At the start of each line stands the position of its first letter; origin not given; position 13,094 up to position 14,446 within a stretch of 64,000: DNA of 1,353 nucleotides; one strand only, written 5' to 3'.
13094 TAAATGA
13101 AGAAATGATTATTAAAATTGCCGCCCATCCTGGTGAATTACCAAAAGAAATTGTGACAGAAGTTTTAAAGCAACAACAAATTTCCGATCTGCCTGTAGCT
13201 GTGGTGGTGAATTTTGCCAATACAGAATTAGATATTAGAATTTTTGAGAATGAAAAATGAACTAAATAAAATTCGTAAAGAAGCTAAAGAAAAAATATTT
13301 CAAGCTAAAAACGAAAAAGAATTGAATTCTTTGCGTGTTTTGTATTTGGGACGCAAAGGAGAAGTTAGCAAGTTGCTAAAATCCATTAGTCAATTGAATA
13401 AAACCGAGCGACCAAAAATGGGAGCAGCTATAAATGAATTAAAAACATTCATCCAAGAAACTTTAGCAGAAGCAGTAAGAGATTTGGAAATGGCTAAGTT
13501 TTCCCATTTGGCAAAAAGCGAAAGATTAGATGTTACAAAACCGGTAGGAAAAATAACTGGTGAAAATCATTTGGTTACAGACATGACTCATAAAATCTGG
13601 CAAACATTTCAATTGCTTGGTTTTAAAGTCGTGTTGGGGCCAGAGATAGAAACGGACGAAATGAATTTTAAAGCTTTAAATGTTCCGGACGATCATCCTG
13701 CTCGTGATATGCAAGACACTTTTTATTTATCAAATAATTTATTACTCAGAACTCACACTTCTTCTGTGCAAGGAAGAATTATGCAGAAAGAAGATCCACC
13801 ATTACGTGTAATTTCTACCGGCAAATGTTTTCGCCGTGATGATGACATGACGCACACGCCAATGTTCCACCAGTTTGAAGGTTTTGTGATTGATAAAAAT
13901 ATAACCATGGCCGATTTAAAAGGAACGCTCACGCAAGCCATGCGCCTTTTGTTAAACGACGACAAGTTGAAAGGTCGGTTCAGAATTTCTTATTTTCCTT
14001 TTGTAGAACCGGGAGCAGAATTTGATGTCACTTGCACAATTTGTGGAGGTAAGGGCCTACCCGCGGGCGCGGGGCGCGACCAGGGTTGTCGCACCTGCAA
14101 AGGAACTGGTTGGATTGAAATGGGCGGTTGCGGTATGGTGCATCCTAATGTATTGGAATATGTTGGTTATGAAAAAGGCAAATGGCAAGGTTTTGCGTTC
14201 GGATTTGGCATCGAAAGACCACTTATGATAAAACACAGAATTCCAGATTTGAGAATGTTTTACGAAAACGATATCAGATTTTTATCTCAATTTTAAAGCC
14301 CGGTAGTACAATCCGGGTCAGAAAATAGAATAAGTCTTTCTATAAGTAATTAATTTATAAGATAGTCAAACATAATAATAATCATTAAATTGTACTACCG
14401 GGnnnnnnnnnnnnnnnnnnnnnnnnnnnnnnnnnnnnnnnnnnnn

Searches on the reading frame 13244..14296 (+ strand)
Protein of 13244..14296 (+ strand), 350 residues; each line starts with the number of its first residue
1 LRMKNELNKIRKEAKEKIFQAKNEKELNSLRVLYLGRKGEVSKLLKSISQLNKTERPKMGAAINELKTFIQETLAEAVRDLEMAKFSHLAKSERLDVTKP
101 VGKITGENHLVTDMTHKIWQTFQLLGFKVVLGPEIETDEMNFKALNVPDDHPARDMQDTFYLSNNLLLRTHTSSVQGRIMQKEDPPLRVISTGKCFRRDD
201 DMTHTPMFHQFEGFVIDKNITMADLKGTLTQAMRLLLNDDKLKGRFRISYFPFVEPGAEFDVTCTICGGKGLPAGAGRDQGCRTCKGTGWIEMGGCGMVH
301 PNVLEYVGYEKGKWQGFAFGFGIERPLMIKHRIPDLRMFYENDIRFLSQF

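Call 24: search_protein_families(library=pfam, proteins=[window:13244-14296:+], max_evalue=0.001)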
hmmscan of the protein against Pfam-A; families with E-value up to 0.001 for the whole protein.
window:13244-14296:+ (350 aa): 2 families
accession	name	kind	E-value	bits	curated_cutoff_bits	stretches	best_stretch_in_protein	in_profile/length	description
PF01409.25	tRNA-synt_2d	-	2.9e-89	299.2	19.8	1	96-350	3-246/246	tRNA synthetases class II core domain (F)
PF02912.23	Phe_tRNA-synt_N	-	2.2e-17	63.2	22.3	1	22-85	1-64/69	Aminoacyl tRNA synthetase class II, N-terminal domain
